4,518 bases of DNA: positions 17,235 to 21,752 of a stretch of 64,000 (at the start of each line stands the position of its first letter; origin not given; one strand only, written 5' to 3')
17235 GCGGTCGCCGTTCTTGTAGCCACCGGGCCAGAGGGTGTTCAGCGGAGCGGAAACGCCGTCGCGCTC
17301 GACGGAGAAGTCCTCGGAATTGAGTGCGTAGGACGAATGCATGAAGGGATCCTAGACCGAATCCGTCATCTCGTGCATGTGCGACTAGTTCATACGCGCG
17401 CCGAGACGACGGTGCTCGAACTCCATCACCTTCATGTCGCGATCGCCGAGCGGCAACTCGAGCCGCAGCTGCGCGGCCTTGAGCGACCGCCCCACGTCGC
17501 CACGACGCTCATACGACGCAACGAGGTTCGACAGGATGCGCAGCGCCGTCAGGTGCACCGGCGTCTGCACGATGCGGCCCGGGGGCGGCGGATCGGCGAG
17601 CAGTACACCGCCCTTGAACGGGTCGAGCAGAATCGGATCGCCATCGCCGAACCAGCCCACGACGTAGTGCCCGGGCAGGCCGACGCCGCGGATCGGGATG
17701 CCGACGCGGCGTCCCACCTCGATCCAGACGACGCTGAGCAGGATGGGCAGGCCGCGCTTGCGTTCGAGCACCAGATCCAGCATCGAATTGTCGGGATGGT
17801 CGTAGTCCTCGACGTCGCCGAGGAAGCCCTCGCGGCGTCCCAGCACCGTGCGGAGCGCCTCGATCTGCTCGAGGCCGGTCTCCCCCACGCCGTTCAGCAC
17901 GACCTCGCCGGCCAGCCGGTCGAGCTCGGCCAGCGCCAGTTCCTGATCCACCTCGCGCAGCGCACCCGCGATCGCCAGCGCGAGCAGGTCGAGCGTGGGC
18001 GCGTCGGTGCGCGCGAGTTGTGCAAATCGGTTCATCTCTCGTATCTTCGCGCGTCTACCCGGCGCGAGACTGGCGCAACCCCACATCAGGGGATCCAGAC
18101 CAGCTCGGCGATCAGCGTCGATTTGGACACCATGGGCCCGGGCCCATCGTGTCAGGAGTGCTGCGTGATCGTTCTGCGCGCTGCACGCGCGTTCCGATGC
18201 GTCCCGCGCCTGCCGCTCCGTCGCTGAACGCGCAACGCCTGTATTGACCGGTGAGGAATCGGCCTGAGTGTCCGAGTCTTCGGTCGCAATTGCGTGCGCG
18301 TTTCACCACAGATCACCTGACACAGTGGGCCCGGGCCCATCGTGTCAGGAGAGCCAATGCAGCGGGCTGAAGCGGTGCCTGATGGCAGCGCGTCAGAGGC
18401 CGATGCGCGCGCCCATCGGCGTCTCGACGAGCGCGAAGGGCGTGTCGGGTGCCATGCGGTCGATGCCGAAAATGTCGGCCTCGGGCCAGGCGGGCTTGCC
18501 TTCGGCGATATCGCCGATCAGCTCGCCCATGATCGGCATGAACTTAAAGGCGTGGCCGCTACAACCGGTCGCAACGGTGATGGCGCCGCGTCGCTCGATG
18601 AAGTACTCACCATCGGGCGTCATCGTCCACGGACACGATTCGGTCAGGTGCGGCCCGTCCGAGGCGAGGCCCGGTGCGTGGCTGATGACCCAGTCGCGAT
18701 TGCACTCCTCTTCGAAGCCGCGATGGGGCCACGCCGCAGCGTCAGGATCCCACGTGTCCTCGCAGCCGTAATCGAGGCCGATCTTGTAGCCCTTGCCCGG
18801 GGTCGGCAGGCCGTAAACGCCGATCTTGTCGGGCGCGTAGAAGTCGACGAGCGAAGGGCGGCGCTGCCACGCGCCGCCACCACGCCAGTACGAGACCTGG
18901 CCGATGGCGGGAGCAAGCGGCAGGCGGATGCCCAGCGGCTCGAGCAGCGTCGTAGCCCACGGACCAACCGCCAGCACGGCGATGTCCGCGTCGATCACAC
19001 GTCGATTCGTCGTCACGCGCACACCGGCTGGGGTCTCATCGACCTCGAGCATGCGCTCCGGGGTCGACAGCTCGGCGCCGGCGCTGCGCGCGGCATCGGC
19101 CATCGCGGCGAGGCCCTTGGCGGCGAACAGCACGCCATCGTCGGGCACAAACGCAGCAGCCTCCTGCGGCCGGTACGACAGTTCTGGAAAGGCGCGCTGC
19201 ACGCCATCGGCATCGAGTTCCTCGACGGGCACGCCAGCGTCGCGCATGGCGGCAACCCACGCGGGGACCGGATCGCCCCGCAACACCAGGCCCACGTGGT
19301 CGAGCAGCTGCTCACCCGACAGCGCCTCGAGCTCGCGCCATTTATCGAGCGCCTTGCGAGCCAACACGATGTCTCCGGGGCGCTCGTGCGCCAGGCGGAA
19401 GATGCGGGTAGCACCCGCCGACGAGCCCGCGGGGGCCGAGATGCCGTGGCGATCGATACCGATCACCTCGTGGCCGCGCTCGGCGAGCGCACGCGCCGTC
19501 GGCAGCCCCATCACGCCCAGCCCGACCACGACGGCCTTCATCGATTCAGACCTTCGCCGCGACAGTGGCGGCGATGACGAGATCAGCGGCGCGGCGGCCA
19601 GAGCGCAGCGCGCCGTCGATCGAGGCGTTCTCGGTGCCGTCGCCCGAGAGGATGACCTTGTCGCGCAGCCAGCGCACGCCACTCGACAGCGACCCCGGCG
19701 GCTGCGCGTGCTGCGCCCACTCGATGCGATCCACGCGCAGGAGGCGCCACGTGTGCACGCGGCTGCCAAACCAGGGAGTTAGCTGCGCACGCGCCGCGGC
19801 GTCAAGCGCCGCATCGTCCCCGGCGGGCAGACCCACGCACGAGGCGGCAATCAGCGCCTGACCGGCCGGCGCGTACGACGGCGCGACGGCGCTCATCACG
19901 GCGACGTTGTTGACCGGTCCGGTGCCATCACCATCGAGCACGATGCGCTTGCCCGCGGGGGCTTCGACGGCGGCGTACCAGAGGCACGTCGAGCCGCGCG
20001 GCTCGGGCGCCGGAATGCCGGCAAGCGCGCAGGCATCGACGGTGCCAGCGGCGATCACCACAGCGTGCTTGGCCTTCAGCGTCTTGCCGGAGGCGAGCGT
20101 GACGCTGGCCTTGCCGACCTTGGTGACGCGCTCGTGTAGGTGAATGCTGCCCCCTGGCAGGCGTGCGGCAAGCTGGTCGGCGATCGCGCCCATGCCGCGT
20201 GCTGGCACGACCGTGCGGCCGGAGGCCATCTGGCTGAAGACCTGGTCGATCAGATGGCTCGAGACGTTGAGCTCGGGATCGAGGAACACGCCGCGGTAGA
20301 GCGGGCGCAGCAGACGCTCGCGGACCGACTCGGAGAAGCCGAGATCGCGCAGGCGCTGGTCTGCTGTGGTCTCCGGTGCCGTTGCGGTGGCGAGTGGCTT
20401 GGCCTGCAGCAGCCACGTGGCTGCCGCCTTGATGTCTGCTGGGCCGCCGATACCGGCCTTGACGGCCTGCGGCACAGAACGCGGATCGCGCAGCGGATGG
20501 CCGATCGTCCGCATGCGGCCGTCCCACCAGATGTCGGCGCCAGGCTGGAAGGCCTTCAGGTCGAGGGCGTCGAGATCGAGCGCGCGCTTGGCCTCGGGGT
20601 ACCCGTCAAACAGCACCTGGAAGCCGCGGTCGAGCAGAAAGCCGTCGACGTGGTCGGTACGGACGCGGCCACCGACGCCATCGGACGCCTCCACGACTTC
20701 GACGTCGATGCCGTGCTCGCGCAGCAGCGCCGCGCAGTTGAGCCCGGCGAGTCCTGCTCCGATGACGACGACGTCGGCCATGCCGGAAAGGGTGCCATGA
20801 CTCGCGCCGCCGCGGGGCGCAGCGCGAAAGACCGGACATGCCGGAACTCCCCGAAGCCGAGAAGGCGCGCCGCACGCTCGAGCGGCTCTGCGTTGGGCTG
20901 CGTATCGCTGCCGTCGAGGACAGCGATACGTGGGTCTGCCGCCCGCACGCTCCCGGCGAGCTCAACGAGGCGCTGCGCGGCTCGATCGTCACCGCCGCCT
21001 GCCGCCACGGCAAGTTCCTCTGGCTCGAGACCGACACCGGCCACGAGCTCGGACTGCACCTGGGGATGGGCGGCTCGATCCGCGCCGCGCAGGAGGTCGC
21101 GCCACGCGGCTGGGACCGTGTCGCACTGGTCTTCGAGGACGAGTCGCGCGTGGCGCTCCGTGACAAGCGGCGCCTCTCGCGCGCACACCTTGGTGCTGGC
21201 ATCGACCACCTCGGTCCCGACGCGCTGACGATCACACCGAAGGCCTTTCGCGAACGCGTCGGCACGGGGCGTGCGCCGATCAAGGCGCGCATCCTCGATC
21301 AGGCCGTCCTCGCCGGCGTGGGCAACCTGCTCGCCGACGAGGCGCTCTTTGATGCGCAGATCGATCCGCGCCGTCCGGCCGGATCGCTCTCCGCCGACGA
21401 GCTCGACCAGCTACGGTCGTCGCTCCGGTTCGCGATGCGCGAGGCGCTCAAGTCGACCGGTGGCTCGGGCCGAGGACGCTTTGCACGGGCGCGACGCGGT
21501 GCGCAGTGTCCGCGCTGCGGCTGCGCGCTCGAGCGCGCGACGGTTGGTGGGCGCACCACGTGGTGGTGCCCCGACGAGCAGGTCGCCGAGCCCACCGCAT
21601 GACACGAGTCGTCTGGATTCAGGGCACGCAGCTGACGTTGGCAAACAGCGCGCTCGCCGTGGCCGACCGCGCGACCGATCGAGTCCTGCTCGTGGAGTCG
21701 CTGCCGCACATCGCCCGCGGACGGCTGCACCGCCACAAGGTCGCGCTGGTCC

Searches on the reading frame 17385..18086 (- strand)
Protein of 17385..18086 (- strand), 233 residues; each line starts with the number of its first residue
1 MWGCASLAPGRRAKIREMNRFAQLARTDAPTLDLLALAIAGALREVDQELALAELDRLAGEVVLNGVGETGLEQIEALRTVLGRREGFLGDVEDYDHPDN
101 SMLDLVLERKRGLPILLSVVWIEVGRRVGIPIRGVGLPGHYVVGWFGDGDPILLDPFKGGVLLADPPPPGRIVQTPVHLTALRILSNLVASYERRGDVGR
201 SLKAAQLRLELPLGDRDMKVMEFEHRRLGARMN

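Call 5: search_protein_families(library=pfam, proteins=[window:17385-18086:-], max_evalue=0.01)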
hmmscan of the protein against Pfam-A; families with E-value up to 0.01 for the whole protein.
window:17385-18086:- (233 aa): 1 family
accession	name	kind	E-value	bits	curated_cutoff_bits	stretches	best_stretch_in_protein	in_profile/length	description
PF13369.12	Transglut_core2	-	6.1e-33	113.9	23.5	1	51-163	3-117/155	Transglutaminase-like superfamily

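Call 28: search_protein_families(library=ncbifam, proteins=[window:17385-18086:-], max_evalue=0.01)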
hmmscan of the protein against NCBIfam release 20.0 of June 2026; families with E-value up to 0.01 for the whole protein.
window:17385-18086:- (233 aa): 1 family
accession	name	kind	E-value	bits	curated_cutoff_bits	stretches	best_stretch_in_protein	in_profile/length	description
NF008188.0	PRK10941.1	equivalog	0.00017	21.2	391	1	73-162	57-147/269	invasion regulator SirB1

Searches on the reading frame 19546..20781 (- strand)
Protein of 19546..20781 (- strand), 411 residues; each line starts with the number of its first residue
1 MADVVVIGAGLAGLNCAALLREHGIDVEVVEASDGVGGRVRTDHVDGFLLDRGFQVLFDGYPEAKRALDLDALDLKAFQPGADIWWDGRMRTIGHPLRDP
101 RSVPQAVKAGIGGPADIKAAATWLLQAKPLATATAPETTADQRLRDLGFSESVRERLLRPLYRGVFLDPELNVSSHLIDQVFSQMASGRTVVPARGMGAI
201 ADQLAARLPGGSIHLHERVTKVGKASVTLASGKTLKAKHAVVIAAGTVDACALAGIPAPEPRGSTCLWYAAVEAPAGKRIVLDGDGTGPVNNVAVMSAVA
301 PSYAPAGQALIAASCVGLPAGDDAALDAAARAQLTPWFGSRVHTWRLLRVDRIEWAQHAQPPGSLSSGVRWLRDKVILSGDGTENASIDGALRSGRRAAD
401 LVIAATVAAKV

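Call 13: search_protein_families(library=pfam, proteins=[window:19546-20781:-], max_evalue=0.01)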
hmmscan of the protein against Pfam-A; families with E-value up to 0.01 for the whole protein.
window:19546-20781:- (411 aa): 13 families
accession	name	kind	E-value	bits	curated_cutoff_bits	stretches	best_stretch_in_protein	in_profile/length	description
PF01593.30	Amino_oxidase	-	2.5e-40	139.5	19.8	1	11-403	1-443/443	Flavin containing amine oxidoreductase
PF13450.12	NAD_binding_8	-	1.5e-16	60.8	21.9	1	6-68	1-65/68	NAD(P)-binding Rossmann-like domain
PF01266.30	DAO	-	1.5e-09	38.3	27.9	1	3-37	1-35/353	FAD dependent oxidoreductase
PF07992.20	Pyr_redox_2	-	1.9e-06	27.9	26.1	1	3-35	2-176/291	Pyridine nucleotide-disulphide oxidoreductase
PF00890.30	FAD_binding_2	-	1.9e-06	27.8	20.4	1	3-38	1-36/414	FAD binding domain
PF01494.25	FAD_binding_3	-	5.9e-06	26.2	22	1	2-34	2-34/349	FAD binding domain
PF00070.33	Pyr_redox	-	2e-05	25.5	22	1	4-37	2-35/82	Pyridine nucleotide-disulphide oxidoreductase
PF03486.20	HI0933_like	-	3.6e-05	23.8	50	1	3-40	2-39/244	HI0933-like protein Rossmann domain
PF12831.13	FAD_oxidored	-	9.4e-05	22.3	27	1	3-39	1-37/416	FAD dependent oxidoreductase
PF01134.28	GIDA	-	0.00016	21.3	22.1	1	3-31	1-30/391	Glucose inhibited division protein A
PF05834.18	Lycopene_cycl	-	0.00017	21.2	23.4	1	3-36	1-36/380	Lycopene cyclase protein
PF13738.12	Pyr_redox_3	-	0.00025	20.8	30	0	5-33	1-30/305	Pyridine nucleotide-disulphide oxidoreductase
PF01946.23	Thi4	-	0.00051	19.8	26.2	1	2-38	18-55/235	Thi4 family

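Call 28: search_protein_families(library=ncbifam, proteins=[window:19546-20781:-], max_evalue=0.01)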
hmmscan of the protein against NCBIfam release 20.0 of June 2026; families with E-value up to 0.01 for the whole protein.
window:19546-20781:- (411 aa): 80 families (the best 25 are shown)
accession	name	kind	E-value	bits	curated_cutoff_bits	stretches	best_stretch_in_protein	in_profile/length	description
TIGR03467.1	HpnE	equivalog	2.8e-17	63.2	283.05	1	4-247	1-263/430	hydroxysqualene dehydroxylase HpnE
TIGR02734.1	crtI_fam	subfamily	5.1e-13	48.5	238.1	1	4-58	1-55/504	phytoene desaturase family protein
NF008845.0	PRK11883.1-5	equivalog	1.8e-11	43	560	1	3-55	6-64/468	protoporphyrinogen oxidase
TIGR00562.1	proto_IX_ox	equivalog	1.9e-10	39.9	97.85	1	1-58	2-61/470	protoporphyrinogen oxidase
NF045637.1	carotdesatCrtDProt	equivalog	4.9e-10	38.5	580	1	4-57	1-54/485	1-hydroxycarotenoid 3,4-desaturase CrtD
NF005560.0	PRK07233.1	equivalog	7.3e-10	38.2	252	1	3-59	2-58/435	hypothetical protein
NF058655.1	CrtID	equivalog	2.3e-09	36.6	640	1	4-53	1-50/478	bifunctional phytoene desaturase/3,4-desaturase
NF005548.0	PRK07208.1-4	equivalog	1.5e-08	33.7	389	1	2-59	4-61/488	hypothetical protein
TIGR02733.1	desat_CrtD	equivalog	3.2e-08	32.7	549.7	1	3-53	3-53/492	C-3',4' desaturase CrtD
TIGR02731.1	phytoene_desat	equivalog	5e-07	28.8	569.4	1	4-68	2-67/453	15-cis-phytoene desaturase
NF005545.0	PRK07208.1-1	equivalog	1.9e-06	26.5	451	1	2-58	8-65/504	hypothetical protein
NF042421.1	hydcarot_desat_CrtD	equivalog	4.2e-06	25.5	500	1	1-54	1-54/487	1-hydroxycarotenoid 3,4-desaturase CrtD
NF005547.0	PRK07208.1-3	equivalog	5.1e-06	25.5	380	1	3-53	6-56/465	hypothetical protein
NF008841.0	PRK11883.1-1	equivalog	5.4e-06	25.6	517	1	3-63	5-68/453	protoporphyrinogen oxidase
NF003724.0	PRK05329.2-3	equivalog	1e-05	24.7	327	1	2-38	2-36/426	glycerol-3-phosphate dehydrogenase subunit GlpB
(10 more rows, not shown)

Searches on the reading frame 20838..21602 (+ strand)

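Call 13: search_protein_families(library=pfam, proteins=[window:20838-21602:+], max_evalue=0.01)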
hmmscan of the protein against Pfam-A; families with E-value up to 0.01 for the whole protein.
window:20838-21602:+ (254 aa): 3 families
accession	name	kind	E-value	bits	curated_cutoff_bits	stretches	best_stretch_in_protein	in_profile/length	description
PF01149.29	Fapy_DNA_glyco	-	2.4e-26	93.1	25.5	1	1-115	1-116/117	Formamidopyrimidine-DNA glycosylase N-terminal domain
PF06831.19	H2TH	-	3.7e-18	65.7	34.7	1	126-209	2-87/93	Formamidopyrimidine-DNA glycosylase H2TH domain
PF05833.16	NFACT_N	-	0.004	16.4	31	1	128-202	169-242/456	NFACT N-terminal and middle domains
